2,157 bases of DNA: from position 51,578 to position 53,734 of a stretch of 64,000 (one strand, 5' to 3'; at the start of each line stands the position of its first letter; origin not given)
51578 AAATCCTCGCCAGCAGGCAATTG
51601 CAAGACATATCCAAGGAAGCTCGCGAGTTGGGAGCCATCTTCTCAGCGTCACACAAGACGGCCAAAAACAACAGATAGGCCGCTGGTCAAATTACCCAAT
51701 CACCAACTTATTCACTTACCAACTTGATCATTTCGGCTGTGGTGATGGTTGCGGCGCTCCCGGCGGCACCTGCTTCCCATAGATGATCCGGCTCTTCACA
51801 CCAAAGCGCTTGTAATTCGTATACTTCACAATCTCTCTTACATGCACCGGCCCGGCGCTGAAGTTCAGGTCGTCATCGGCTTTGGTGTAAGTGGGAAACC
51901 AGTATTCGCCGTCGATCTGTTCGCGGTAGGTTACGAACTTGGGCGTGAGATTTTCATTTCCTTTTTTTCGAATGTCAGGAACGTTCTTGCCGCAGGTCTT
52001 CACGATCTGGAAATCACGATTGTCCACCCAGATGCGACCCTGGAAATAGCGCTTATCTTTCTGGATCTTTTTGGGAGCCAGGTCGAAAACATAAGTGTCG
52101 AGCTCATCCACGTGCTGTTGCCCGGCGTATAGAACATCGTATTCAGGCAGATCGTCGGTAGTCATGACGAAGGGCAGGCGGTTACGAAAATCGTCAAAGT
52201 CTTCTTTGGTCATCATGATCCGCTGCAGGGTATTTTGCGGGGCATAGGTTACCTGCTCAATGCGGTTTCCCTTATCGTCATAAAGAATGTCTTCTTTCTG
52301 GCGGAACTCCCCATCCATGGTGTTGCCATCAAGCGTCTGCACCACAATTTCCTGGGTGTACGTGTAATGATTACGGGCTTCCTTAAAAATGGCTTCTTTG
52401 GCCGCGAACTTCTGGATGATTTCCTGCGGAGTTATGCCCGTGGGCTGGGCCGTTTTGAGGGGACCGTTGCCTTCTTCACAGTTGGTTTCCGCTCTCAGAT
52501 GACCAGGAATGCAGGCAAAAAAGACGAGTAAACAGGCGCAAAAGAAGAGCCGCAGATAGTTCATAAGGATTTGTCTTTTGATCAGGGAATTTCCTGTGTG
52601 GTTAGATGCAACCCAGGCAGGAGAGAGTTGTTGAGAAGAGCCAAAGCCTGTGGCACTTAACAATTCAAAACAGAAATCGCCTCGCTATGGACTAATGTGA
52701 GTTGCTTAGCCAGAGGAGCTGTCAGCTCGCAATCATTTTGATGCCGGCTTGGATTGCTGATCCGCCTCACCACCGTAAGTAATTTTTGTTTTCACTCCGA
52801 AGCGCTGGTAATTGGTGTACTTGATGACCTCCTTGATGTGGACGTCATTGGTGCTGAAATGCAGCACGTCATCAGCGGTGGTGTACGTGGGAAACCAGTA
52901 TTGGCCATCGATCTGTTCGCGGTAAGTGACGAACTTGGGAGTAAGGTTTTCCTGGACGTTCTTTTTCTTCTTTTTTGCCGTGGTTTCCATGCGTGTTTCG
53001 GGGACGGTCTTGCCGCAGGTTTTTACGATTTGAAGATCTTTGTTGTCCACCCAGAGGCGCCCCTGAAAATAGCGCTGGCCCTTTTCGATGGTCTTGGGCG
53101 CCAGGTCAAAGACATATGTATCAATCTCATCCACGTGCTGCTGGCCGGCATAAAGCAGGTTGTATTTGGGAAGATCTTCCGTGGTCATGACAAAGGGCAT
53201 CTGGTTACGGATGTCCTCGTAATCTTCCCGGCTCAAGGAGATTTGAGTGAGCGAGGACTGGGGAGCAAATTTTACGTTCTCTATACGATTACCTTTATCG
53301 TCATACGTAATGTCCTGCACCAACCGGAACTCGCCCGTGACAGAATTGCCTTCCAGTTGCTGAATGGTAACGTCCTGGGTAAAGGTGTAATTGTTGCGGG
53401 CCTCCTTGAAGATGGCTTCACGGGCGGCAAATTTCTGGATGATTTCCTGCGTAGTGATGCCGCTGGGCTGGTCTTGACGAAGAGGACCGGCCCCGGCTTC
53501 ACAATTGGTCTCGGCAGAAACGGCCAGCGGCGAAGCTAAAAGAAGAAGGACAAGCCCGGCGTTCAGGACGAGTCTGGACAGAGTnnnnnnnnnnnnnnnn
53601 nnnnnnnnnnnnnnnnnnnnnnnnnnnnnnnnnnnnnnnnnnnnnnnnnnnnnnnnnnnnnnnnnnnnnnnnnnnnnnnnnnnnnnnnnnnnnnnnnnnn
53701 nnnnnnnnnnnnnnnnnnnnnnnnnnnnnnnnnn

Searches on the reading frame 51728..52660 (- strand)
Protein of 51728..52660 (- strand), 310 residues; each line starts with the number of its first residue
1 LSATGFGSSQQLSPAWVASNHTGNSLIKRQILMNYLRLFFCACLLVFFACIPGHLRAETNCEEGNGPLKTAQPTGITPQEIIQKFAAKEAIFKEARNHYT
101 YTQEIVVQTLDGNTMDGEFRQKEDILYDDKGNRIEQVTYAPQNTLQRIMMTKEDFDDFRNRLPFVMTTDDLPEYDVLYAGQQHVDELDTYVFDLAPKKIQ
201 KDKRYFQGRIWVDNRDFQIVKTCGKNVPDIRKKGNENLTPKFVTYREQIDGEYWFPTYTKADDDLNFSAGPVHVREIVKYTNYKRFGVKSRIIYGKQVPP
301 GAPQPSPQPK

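Call 23: search_protein_families(library=pfam, proteins=[window:51728-52660:-], max_evalue=0.001)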
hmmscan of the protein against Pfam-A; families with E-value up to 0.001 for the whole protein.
window:51728-52660:- (310 aa): 1 family
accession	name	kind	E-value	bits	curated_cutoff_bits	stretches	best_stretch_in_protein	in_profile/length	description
PF17131.11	LolA_like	-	9.3e-06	25.9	30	1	144-222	48-118/184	Outer membrane lipoprotein-sorting protein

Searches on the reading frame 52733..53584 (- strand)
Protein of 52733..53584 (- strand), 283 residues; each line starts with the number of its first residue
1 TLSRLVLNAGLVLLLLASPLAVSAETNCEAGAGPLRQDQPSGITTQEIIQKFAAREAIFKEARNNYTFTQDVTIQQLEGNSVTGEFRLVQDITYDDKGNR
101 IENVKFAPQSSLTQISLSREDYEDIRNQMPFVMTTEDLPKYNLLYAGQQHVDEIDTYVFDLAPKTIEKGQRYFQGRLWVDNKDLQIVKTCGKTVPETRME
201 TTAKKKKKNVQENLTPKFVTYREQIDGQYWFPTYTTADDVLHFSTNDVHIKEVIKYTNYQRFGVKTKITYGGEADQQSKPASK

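Call 23: search_protein_families(library=pfam, proteins=[window:52733-53584:-], max_evalue=0.001)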
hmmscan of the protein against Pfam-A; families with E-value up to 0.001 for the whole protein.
window:52733-53584:- (283 aa): 1 family
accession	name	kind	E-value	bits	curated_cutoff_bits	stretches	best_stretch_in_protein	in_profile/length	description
PF17131.11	LolA_like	-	1.2e-05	25.5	30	1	122-223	59-152/184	Outer membrane lipoprotein-sorting protein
